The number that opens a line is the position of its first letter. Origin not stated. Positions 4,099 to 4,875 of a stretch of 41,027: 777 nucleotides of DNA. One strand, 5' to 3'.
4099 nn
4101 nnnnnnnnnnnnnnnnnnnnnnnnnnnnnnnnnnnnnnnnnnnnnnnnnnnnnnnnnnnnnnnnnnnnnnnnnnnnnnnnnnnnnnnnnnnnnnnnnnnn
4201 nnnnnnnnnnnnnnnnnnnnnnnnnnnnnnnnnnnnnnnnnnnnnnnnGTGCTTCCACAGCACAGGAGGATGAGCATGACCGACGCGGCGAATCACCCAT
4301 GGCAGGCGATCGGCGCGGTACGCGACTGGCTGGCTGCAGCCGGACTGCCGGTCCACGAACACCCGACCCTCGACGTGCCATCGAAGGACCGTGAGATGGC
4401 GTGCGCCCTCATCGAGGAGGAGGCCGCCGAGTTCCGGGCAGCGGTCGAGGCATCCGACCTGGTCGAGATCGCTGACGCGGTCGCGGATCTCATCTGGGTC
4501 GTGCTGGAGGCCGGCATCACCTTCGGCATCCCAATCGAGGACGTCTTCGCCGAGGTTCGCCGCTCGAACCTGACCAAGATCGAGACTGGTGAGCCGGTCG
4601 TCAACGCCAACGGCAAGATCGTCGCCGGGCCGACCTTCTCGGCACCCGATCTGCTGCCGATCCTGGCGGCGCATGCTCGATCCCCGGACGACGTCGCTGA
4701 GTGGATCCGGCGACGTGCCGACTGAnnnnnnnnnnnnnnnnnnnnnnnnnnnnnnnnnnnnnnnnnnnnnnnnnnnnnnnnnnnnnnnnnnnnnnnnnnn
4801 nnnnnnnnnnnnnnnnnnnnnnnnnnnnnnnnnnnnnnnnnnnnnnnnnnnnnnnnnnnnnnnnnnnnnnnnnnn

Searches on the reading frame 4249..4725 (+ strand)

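Call 102: search_protein_families(library=pfam, proteins=[window:4249-4725:+], max_evalue=0.001)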
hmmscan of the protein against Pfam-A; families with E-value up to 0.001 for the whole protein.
window:4249-4725:+ (158 aa): 1 family
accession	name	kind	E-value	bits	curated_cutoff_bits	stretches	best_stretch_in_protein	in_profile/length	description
PF01503.22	PRA-PH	-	6.2e-14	52.6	21.3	1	48-107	25-86/86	Phosphoribosyl-ATP pyrophosphohydrolase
